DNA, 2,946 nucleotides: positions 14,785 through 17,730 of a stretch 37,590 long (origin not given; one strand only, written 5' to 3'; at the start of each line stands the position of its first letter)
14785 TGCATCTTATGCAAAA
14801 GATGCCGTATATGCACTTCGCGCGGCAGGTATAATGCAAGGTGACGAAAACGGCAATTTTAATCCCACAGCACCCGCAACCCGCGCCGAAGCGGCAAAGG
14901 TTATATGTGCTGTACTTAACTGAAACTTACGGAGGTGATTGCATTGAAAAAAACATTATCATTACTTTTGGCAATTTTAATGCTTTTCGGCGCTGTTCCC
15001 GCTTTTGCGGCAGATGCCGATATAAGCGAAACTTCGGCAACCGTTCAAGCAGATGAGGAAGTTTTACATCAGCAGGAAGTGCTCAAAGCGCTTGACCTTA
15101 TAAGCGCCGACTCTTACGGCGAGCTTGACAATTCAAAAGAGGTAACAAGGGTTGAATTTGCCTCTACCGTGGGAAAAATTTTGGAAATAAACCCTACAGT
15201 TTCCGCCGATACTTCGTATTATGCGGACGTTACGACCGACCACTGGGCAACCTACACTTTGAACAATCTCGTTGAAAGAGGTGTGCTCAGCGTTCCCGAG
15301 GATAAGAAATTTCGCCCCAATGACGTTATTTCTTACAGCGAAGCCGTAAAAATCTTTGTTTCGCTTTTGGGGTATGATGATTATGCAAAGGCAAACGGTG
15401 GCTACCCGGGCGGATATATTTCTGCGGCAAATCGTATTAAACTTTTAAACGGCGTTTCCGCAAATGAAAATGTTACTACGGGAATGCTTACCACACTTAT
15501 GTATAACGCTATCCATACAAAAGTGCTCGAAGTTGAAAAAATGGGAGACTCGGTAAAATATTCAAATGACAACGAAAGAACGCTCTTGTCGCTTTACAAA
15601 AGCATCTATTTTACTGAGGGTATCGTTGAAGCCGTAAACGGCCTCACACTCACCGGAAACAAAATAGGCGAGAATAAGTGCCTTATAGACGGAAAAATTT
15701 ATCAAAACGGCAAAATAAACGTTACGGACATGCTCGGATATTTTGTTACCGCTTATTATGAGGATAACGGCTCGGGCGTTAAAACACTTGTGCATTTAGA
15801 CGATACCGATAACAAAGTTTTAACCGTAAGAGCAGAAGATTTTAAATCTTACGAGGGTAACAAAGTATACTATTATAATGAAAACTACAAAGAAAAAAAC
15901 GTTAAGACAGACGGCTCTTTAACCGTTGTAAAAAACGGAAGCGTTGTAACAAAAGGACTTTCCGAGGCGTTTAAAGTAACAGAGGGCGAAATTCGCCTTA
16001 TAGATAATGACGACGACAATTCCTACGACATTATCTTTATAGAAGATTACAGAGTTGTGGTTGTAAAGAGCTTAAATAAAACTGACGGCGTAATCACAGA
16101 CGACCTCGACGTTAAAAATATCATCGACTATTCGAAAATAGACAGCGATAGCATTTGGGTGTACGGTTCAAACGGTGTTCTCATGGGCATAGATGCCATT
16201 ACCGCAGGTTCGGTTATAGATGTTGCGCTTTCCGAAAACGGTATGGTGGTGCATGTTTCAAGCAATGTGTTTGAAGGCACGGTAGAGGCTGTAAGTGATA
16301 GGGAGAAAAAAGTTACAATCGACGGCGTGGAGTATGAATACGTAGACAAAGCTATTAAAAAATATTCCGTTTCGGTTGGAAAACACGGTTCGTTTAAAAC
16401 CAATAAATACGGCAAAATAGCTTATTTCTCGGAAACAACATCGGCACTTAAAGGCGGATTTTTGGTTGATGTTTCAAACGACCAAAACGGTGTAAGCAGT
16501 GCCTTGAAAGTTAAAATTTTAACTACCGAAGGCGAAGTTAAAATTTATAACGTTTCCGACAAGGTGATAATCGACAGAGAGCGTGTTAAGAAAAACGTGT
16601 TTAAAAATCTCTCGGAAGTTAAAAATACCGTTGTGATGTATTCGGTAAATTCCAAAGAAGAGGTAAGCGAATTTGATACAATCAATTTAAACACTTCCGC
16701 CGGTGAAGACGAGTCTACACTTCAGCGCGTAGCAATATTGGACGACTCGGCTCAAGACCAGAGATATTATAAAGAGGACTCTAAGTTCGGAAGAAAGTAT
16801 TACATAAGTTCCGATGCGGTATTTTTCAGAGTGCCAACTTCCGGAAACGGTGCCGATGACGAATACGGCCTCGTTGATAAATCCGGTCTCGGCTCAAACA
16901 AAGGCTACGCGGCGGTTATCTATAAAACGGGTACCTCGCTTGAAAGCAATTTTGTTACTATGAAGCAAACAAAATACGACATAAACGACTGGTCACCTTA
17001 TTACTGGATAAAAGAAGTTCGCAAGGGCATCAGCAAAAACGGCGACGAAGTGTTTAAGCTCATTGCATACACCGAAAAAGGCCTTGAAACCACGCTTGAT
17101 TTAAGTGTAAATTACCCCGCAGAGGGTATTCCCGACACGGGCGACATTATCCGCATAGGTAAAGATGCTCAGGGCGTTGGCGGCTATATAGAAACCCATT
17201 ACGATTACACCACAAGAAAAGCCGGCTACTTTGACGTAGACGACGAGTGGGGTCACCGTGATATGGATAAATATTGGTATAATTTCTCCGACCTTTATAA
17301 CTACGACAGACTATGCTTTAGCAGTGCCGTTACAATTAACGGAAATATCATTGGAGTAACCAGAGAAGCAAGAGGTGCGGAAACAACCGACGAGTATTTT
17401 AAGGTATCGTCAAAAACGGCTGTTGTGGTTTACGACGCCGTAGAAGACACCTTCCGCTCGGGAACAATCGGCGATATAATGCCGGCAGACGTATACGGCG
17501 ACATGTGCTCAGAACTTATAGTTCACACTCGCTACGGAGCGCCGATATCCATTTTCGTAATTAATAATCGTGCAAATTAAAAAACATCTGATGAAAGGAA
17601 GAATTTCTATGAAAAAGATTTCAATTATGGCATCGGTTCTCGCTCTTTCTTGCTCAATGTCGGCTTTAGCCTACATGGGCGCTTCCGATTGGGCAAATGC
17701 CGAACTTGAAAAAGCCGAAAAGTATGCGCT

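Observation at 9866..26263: Surface glycan-processing gene string: GH-A enzymes, LamG-only proteins and three SLH proteins, with no recognisable anchor on the enzymes or lectins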

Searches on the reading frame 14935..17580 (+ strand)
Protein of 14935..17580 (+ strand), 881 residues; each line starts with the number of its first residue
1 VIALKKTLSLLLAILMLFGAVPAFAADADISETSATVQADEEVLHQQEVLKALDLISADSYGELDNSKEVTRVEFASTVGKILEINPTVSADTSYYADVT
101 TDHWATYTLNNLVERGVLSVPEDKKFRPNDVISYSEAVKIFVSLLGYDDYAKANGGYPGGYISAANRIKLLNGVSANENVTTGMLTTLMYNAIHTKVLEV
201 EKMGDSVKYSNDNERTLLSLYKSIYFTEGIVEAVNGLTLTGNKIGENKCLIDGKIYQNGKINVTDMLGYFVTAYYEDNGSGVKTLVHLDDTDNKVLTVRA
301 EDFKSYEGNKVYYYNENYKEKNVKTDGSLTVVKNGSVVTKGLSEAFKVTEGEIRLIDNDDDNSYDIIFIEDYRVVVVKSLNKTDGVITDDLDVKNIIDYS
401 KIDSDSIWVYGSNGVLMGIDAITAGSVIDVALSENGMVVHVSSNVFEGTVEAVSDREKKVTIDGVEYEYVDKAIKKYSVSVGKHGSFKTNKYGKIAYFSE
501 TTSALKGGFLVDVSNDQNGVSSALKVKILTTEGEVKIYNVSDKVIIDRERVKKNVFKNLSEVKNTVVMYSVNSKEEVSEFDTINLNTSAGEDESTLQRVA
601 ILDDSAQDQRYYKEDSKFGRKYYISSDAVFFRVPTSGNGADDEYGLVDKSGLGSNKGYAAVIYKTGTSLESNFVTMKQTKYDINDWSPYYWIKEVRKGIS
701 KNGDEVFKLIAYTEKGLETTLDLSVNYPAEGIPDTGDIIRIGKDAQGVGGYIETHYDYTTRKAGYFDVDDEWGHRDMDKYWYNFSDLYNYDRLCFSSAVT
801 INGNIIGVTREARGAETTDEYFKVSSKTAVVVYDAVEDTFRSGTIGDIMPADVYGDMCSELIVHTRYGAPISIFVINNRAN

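Call 3: search_protein_families(library=pfam, proteins=[window:14935-17580:+], max_evalue=0.01)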
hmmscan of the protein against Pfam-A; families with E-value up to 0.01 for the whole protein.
window:14935-17580:+ (881 aa): 1 family
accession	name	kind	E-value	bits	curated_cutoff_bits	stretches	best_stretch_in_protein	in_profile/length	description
PF00395.25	SLH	-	9.7e-08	32.3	20.8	1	96-137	2-43/44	S-layer homology domain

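Call 8: search_protein_families(library=ncbifam, proteins=[window:14935-17580:+], max_evalue=0.01)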
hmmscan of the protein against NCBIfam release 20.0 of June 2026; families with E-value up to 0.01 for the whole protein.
window:14935-17580:+ (881 aa): 0 families

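Call 38: search_solved_structures(query=A2, max_evalue=10, show_alignments=1)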
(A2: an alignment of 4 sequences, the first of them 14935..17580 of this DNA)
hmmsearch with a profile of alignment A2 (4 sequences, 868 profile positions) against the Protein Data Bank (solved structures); distinct sequences matched with E-value up to 10: 8.
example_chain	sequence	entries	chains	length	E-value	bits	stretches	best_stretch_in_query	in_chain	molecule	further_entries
6bt4_A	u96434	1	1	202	5.6e-06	27.9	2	88-166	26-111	S-layer protein sap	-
3pyw_A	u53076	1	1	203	6e-06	27.8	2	88-165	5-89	S-layer protein sap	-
6cwr_A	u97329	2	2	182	0.00026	22.4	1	37-177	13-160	Surface (S-) layer glycoprotein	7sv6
6cwm_A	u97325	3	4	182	0.00059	21.2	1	54-177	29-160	Surface (S-) layer glycoprotein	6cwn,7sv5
6cwc_A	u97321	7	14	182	0.0012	20.3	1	54-177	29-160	Surface (S-) layer glycoprotein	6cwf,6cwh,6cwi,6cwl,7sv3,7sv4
8bz2_A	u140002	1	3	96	0.21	12.8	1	88-145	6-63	S-layer homology domain-containing protein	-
9hny_DB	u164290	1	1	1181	1.7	9.8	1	417-468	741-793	mS49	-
6hiv_DB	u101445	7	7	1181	1.7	9.8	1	417-468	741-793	ms49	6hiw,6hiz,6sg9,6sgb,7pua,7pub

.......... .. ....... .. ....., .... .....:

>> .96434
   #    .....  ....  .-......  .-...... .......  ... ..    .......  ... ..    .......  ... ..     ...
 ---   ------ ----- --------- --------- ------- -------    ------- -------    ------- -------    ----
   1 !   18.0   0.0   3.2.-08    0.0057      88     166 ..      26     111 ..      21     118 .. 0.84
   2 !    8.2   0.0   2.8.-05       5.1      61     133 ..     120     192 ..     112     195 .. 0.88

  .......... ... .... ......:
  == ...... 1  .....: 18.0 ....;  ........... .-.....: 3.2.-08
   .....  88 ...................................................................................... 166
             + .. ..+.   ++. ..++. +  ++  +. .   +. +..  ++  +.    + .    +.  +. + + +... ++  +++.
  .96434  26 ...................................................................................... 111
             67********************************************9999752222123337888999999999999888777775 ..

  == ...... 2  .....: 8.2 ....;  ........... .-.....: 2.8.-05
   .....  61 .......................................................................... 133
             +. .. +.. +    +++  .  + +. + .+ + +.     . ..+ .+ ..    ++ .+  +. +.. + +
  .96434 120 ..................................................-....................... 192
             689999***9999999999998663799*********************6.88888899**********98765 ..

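Call 60: search_protein_representatives(protein=window:14935-17580:+)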
Query: 881 residues. Proteins with E-value up to 0.001 (for the whole library): 9129; up to 1e-10: 6290; up to 1e-30: 2101. The best 150 are listed.
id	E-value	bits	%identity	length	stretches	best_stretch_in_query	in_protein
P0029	0.0e+00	1100.3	59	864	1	4-880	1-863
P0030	7.4e-234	795.1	46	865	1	9-879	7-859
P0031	4.6e-170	584.1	38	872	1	34-880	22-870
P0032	1.1e-161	556.4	37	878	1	11-879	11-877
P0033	3.9e-137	475.2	35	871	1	14-877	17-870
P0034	9.0e-131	454.1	40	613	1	24-582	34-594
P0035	4.2e-130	451.9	33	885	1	5-878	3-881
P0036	8.5e-129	447.6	36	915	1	5-880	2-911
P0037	4.3e-127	442.0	35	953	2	4-789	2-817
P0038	3.2e-98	346.5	33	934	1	2-879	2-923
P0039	2.1e-81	290.8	33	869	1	6-759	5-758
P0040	2.1e-79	284.2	32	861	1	63-868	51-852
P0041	2.5e-78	280.7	31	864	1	23-856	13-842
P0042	1.2e-76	275.1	31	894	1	6-873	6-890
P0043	7.0e-74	266.0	31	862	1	33-865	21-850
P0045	3.0e-71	257.3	29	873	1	31-870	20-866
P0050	9.0e-68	245.7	29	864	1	5-878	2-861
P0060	6.0e-64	233.1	28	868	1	4-786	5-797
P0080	3.2e-59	217.5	29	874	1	34-876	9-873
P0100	5.9e-57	210.0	30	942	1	92-574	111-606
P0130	1.7e-54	201.9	29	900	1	49-759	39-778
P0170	3.2e-52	194.3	28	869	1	64-875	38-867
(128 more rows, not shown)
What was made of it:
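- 14935..17580 (+): P3: SLH triad (about 15067-15579) plus a beta-rich body of about 650 aa with no known relative. The family has 2,101 representatives at E<=1e-30 (call 60).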

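Call 61: list_cluster_members(proteins=[P0031, P0035, P0040, P0045, P0050, P0060, P0080, P0100, P0130, P0170])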
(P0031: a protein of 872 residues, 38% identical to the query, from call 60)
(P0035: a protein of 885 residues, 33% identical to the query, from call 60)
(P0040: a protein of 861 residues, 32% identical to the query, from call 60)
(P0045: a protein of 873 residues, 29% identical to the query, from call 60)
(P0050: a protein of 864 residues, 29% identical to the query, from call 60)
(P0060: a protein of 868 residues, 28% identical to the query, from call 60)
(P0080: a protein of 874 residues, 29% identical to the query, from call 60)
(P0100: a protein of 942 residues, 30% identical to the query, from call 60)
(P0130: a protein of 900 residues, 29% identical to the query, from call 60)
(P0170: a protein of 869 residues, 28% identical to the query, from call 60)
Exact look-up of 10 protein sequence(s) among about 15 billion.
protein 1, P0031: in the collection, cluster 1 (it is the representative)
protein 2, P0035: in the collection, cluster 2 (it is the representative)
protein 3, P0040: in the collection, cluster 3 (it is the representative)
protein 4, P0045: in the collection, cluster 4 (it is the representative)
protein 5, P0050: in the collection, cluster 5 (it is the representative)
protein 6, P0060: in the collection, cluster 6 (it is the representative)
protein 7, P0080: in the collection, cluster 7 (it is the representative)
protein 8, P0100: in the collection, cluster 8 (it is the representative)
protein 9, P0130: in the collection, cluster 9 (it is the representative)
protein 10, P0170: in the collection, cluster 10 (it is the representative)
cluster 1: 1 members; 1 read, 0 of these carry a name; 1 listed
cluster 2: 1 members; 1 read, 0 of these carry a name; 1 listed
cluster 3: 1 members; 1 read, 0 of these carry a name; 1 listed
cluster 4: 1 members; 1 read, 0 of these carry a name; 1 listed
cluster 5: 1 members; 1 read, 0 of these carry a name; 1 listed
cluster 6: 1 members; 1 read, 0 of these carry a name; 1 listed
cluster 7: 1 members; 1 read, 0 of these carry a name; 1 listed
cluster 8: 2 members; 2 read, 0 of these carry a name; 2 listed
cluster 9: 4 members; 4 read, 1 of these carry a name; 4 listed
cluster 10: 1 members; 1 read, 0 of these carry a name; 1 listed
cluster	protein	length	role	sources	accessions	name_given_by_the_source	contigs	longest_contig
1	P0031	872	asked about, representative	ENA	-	-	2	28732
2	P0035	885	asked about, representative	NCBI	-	-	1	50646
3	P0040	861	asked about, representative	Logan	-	-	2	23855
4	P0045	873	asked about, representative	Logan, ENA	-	-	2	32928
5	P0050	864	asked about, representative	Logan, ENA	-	-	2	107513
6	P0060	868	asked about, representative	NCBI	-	-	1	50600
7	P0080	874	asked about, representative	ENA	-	-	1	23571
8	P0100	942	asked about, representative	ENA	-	-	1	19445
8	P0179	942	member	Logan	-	-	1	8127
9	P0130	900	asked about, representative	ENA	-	-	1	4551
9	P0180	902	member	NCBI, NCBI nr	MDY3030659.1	MAG: S-layer homology domain-containing protein [Clostridia bacterium] | S-layer homology domain-containing protein [Clostridia bacterium]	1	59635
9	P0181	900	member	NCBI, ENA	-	-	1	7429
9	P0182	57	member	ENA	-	-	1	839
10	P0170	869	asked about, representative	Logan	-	-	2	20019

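Call 62: search_protein_families(library=pfam, proteins=[P0031, P0035, P0040, P0045, P0050, P0060, P0080, P0100, P0130, P0170], max_evalue=0.01)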
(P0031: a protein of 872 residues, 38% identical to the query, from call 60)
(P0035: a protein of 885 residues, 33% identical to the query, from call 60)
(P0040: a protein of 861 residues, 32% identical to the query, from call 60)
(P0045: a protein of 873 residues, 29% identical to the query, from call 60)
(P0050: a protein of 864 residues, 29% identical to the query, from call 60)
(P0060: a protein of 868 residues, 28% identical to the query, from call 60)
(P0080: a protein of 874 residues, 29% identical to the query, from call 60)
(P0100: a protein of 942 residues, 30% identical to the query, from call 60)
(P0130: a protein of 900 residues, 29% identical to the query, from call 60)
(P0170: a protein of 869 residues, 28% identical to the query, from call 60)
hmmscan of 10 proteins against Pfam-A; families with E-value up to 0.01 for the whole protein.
P0031 (872 aa): 0 families

P0035 (885 aa): 1 family
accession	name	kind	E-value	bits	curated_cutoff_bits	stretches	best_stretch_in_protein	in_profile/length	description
PF00395.25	SLH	-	2.1e-07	31.2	20.8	1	91-133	2-44/44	S-layer homology domain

P0040 (861 aa): 1 family
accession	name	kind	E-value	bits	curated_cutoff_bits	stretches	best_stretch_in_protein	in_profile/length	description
PF00395.25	SLH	-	2e-06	28.1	20.8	1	87-127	4-44/44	S-layer homology domain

P0045 (873 aa): 1 family
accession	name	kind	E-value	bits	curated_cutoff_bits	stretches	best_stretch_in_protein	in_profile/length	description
PF00395.25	SLH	-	6e-06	26.6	20.8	1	89-125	4-40/44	S-layer homology domain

P0050 (864 aa): 1 family
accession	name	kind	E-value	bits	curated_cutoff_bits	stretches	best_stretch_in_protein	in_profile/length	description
PF00395.25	SLH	-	9.7e-05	22.7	20.8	1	87-123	2-38/44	S-layer homology domain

P0060 (868 aa): 1 family
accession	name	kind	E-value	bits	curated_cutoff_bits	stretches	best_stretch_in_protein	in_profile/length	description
PF00395.25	SLH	-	1.6e-06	28.4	20.8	1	91-132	2-43/44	S-layer homology domain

P0080 (874 aa): 0 families

P0100 (942 aa): 1 family
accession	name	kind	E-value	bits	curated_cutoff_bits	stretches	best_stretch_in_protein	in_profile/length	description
PF00395.25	SLH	-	4.6e-26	91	20.8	2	30-69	3-43/44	S-layer homology domain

P0130 (900 aa): 1 family
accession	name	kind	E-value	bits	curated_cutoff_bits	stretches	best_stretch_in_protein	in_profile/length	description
PF00395.25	SLH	-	2.2e-07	31.2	20.8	1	86-127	2-44/44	S-layer homology domain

P0170 (869 aa): 1 family
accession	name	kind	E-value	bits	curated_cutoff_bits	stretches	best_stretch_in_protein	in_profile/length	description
PF00395.25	SLH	-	2.9e-06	27.6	20.8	1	71-108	2-39/44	S-layer homology domain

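Call 66: find_related_loci(query=A7, collection=metagenome_contigs, flank=10000)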
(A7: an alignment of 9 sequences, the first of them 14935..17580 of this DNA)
Query A7 (881 aa) in metagenome_contigs; peptide patterns used: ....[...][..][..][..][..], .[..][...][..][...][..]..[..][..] (x = any residue, [..] = any of these).
212 stretches matched a pattern; 1 encode a relative of the query (tblastn E <= 1e-3); 1 distinct loci.
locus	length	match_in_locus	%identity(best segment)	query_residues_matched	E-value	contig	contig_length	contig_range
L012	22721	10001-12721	30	4-868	3e-111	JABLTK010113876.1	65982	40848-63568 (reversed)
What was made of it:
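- Tried and rejected: The narrower alignment returned only one locus (call 66).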

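Call 69: find_encoding_contigs(protein=P0050, flank=10000, max_places=1)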
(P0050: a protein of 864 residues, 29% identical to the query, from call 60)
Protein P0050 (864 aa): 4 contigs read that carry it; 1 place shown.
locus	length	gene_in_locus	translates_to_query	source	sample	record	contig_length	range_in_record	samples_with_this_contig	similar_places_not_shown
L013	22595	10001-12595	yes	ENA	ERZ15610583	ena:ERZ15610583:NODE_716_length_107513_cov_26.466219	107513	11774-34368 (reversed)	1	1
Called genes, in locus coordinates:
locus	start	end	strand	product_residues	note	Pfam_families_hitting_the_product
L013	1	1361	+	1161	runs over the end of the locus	PF06452:CBM9_1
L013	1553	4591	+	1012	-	PF13205:Big_5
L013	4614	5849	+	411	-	-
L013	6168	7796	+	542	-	PF00395:SLH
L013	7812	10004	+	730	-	PF19773:DUF6259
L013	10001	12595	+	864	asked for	-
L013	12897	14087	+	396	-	PF04230:PS_pyruv_trans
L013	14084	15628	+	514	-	PF01943:Polysacc_synt, PF13440:Polysacc_synt_3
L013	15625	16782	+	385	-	PF00037:Fer4 (faint), PF12797:Fer4_2 (faint), PF12838:Fer4_7, PF13183:Fer4_8 (faint), PF13187:Fer4_9 (weak), PF04432:FrhB_FdhB_C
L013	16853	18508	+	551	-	PF00749:tRNA-synt_1c, PF19269:Anticodon_2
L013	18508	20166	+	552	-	PF00749:tRNA-synt_1c, PF03950:tRNA-synt_1c_C, PF20974:tRNA-synt_1c_C2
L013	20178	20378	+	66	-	PF20076:DUF6472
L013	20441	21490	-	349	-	PF00535:Glycos_transf_2, PF10111:Glyco_tranf_2_2, PF13506:Glyco_transf_21 (weak), PF13641:Glyco_tranf_2_3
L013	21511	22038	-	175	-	PF25084:LbH_EIF2B (faint), PF25087:GMPPB_C (faint), PF00132:Hexapep, PF14602:Hexapep_2 (weak)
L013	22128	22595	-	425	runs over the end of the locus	PF00395:SLH (faint)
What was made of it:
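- On SLH cell-wall anchoring: PF04230 is adjacent to the related cluster in L013 (call 69).
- A CsaB-type pyruvyl transferase lies next to the cluster in L013: call 69. In L013 the related genes sit beside a pyruvyl transferase, a flippase and glycosyltransferases (call 69).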

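Call 84: predict_structure(alignment_id=A6)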
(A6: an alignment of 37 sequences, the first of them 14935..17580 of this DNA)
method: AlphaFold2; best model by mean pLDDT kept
length: 881 residues; sequences in the alignment: 37
mean_pLDDT: 86.3   pTM: 0.52
mean pLDDT of the five models: 86.3, 86.2, 84.6, 84.0, 83.5
residues with pLDDT >= 90: 404; 70-90: 415; 50-70: 50; < 50: 12
segments of 3 or more residues with pLDDT < 50: 21-32
pLDDT, mean of each block of 10 residues (from residue 1): 69 67 37 57 89 87 87 93 84 92 91 91 93 95 91 90 92 88 94 88 66 83 92 84 82 90 87 90 90 88 90 91 91 86 84 91 91 91 90 89 84 83 90 86 86 87 90 86 86 89 83 75 86 93 87 84 93 88 83 87 87 91 93 88 89 86 91 92 85 93 89 91 89 92 88 89 81 68 74 89 92 79 93 91 92 89 91 86 53
secondary structure, 60 per line:
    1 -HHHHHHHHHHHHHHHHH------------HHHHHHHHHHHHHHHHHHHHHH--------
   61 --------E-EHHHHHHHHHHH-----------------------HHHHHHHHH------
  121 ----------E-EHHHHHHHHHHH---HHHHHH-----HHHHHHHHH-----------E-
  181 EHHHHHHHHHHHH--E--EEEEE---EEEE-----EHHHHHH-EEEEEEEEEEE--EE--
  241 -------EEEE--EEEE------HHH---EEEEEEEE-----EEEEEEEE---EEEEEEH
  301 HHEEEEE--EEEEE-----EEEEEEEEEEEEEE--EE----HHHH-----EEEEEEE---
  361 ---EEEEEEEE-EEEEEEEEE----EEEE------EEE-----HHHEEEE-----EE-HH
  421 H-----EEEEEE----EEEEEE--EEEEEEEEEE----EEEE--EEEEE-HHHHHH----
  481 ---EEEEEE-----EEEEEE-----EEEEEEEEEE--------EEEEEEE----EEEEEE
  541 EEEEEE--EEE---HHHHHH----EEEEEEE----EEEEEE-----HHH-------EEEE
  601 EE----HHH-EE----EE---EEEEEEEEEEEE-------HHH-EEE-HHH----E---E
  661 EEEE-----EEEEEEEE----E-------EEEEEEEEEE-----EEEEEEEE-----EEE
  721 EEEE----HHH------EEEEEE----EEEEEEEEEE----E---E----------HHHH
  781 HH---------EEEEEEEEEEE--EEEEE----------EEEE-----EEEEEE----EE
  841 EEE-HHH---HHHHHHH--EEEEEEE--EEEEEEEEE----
elements in order (helices of 4 or more, strands of 3 or more residues): H2-18 H31-52 H72-82 H106-114 H134-144 H148-153 H159-167 H182-193 E199-203 E207-210 H217-222 E224-234 E248-251 E254-257 E270-277 E283-290 E294-299 E303-307 E310-314 E320-333 H342-345 E351-357 E364-371 E373-381 E386-389 E396-398 E407-410 E427-432 E437-442 E445-454 E459-462 E465-469 H471-476 E484-489 E495-500 E506-515 E524-530 E535-546 E549-551 H555-560 E565-571 E576-581 E597-602 E622-633 E645-647 E660-664 E670-677 E690-699 E705-712 E718-724 E738-743 E748-757 H777-782 E792-802 E805-809 E820-823 E829-834 E839-843 H851-857 E860-866 E869-877
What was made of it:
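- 14935..17580 (+): AF2 pLDDT 86.3 (call 84).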

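Call 87: fold_search(model_id=the predicted structure, library=pdb)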
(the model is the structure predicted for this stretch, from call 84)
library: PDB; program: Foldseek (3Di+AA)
matches with E <= 10: 983; with E <= 0.001: 77
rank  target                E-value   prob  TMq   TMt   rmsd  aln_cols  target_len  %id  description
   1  8tnq_A                5.8e-06  0.41  0.09  0.09  27.7       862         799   10  Cryo-EM structure of DDB1dB:CRBN:PT-179:SD40, conformation 1 (released 2024-03-13)
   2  6cwm                  6.8e-06  1.00  0.15  0.68   4.3       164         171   20  Crystal structure of SpaA-SLH/G109A (released 2018-08-15)
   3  6cwr                  7.2e-06  1.00  0.15  0.72   4.2       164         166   21  Crystal structure of SpaA-SLH/G46A/G109A in complex with 4,6-Pyr-beta-D-ManNAcOMe (released 2018-08-15)
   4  6h0f_J                7.6e-06  0.47  0.09  0.09  26.6       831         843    9  Structure of DDB1-CRBN-pomalidomide complex bound to IKZF1(ZF2) (released 2018-11-07)
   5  6cwc_A                1.2e-05  1.00  0.15  0.72   4.4       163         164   20  Crystal structure of SpaA-SLH (released 2018-08-15)
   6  7sv4                  1.7e-05  1.00  0.15  0.71   3.9       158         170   20  Crystal structure of SpaA-SLH in complex with 4,6-Pyr-beta-D-ManNAc-(1->4)-beta-D-GlcNAc-(1->3)-4,6-Pyr-beta-D-ManNAcOMe (released 2022-03-09)
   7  9djt_B                1.7e-05  0.51  0.09  0.10  26.7       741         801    8  Ternary complex structure of Cereblon-DDB1 bound to WIZ(ZF7) and the molecular glue WIZ-5 (released 2024-11-27)
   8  3pyw                  2.1e-05  1.00  0.15  0.69   3.2       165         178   18  The structure of the SLH domain from B. anthracis surface array protein at 1.8A (released 2011-04-27)
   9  7sv3                  2.1e-05  1.00  0.15  0.71   3.9       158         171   20  Crystal structure of SpaA-SLH in complex with 4,6-Pyr-beta-D-ManNAc-(1->4)-beta-D-GlcNAcOMe (released 2022-03-09)
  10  7sv6                  2.3e-05  1.00  0.15  0.74   3.7       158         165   20  Crystal structure of SpaA-SLH/G46A/G109A in complex with 4,6-Pyr-beta-D-ManNAc-(1->4)-beta-D-GlcNAcOMe (released 2022-03-09)
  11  6cwn                  2.3e-05  1.00  0.15  0.71   4.4       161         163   20  Crystal structure of SpaA-SLH/G109A in complex with 4,6-Pyr-beta-D-ManNAcOMe (released 2018-08-15)
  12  7sv5_B                2.3e-05  1.00  0.15  0.71   4.0       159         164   21  Crystal structure of SpaA-SLH/G109A in complex with 4,6-Pyr-beta-D-ManNAc-(1->4)-beta-D-GlcNAcOMe (released 2022-03-09)
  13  6cwf_A                2.8e-05  1.00  0.15  0.71   4.4       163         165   20  Crystal structure of SpaA-SLH in complex with 4,6-Pyr-beta-D-ManNAcOMe (released 2018-08-15)
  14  8d81_A                2.8e-05  0.28  0.08  0.08  26.9       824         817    9  Cereblon~DDB1 bound to Pomalidomide (released 2022-07-20)
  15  6cwh_C                3.0e-05  1.00  0.15  0.72   4.3       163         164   18  Crystal structure of SpaA-SLH in complex with 4,6-Pyr-beta-D-ManNAcOMe (P1) (released 2018-08-15)
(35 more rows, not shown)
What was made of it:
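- On SLH cell-wall anchoring: In the P3 model the SLH triad has TM about 0.7 to SpaA and Sap SLH, including complexes with pyruvylated ManNAc (call 87).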
